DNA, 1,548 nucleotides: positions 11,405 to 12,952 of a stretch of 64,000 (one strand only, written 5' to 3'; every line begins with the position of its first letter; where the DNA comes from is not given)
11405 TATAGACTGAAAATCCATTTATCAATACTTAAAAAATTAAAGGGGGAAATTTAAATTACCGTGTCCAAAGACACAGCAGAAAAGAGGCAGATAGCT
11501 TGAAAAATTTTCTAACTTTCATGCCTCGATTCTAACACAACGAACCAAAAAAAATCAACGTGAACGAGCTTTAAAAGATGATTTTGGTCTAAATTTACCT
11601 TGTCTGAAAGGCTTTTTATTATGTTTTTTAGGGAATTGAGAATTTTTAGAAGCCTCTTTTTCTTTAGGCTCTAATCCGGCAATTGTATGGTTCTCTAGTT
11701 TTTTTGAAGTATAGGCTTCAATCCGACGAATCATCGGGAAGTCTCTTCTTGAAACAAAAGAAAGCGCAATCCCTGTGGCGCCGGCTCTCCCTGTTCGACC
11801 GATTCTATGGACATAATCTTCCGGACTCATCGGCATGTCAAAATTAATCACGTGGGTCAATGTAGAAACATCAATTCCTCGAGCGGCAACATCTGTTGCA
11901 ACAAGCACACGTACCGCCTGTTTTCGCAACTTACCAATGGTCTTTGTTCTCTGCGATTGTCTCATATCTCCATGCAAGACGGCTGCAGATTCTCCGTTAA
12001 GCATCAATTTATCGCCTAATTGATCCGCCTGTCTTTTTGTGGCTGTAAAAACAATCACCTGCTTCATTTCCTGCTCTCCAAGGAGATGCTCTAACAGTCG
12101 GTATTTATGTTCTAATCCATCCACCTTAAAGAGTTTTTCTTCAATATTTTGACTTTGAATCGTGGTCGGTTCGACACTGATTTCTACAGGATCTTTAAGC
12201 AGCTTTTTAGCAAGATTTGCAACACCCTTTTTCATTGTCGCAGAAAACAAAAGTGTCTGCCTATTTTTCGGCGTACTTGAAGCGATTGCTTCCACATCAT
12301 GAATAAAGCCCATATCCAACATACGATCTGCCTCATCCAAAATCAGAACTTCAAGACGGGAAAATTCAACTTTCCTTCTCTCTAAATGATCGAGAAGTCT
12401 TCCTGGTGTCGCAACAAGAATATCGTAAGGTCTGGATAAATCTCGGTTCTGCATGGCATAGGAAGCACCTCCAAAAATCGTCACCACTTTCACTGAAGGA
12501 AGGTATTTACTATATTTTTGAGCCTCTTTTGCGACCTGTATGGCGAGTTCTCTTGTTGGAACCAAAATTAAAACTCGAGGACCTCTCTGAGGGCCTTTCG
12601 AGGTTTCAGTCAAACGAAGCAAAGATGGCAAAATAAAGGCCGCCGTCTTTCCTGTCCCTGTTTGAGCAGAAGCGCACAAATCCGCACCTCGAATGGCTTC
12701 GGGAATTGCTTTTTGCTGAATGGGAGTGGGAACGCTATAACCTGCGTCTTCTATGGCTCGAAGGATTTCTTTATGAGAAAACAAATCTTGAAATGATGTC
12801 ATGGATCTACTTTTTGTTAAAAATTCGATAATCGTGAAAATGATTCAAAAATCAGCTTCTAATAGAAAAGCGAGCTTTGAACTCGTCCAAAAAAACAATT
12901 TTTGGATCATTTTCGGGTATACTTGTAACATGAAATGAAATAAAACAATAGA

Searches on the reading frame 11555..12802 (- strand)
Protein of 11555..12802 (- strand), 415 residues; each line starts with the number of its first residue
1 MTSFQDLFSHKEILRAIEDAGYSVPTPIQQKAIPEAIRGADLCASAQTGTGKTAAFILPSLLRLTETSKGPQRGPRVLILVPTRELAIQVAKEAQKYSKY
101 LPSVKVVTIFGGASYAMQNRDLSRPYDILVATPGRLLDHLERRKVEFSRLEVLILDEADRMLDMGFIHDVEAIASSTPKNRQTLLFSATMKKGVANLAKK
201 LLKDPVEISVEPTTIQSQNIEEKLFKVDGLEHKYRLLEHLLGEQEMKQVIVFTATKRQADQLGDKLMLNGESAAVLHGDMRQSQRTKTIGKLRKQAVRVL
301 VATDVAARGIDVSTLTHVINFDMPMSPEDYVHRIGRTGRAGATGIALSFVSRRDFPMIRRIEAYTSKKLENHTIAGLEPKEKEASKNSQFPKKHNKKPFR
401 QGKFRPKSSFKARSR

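Call 21: search_protein_families(library=pfam, proteins=[window:11555-12802:-], max_evalue=0.001)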
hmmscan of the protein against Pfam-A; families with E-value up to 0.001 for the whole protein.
window:11555-12802:- (415 aa): 5 families
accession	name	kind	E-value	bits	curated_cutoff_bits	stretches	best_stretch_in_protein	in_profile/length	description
PF00270.35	DEAD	-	1.2e-52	178.4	26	1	26-195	1-165/167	DEAD/DEAH box helicase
PF00271.37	Helicase_C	-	3.5e-35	121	23.5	1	233-341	2-110/110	Helicase conserved C-terminal domain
PF04851.21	ResIII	-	3.5e-10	40.5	22.5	1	26-191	5-163/164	Type III restriction enzyme, res subunit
PF13245.12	AAA_19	-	0.00022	21.8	25.1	0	29-163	1-103/134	AAA domain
PF13604.12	AAA_30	-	0.00022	21.4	27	0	29-159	6-98/191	AAA domain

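Call 38: find_encoding_contigs(protein=window:11555-12802:-, flank=2000, max_places=3)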
Protein window:11555-12802:- (415 aa): no gene with exactly this product is on record in the collection.
